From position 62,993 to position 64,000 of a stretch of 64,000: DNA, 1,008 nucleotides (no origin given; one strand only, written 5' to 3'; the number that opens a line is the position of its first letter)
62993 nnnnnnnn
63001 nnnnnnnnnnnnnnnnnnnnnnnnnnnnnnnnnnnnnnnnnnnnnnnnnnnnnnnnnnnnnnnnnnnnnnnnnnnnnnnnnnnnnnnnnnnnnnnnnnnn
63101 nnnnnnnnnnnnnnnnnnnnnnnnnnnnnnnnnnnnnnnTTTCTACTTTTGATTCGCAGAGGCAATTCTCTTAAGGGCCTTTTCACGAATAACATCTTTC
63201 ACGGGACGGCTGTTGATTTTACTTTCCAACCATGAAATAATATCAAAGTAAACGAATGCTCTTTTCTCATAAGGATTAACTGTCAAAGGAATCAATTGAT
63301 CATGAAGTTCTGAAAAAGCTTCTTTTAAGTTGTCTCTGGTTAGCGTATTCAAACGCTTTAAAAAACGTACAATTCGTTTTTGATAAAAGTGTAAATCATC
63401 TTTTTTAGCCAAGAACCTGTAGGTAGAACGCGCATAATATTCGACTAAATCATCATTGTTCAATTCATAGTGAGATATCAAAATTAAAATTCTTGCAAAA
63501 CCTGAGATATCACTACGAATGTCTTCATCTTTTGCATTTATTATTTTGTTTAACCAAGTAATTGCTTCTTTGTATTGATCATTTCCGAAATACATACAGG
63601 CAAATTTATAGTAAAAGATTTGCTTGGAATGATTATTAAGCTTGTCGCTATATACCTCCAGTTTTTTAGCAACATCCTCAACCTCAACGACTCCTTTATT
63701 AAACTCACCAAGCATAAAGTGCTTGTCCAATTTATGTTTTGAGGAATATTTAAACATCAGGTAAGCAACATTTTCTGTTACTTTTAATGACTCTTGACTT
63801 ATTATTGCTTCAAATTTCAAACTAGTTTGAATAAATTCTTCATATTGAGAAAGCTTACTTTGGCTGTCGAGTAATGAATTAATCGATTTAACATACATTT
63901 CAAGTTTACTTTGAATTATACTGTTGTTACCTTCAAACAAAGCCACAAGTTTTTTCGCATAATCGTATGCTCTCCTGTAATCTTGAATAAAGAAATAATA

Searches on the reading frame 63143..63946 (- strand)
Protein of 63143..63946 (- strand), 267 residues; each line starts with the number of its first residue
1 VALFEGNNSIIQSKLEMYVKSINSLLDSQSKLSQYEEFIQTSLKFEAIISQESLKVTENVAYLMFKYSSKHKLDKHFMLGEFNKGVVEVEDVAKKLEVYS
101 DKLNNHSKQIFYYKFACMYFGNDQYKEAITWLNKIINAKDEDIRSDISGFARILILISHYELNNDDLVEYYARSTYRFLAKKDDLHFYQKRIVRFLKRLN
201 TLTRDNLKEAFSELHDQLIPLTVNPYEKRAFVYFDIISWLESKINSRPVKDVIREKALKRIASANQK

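Call 32: search_protein_families(library=pfam, max_evalue=0.000001, proteins=[window:63143-63946:-])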
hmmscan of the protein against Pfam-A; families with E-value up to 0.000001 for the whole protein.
window:63143-63946:- (267 aa): 0 families

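Call 34: search_protein_families(library=ncbifam, max_evalue=0.00001, proteins=[window:63143-63946:-])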
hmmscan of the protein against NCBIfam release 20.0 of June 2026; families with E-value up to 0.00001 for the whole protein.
window:63143-63946:- (267 aa): 1 family
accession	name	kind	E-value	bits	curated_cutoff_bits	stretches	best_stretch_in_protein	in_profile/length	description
NF058569.1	BT_2802_fam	domain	6.8e-26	91.3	550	1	2-252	254-501/502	BT2802 family ribose utilization protein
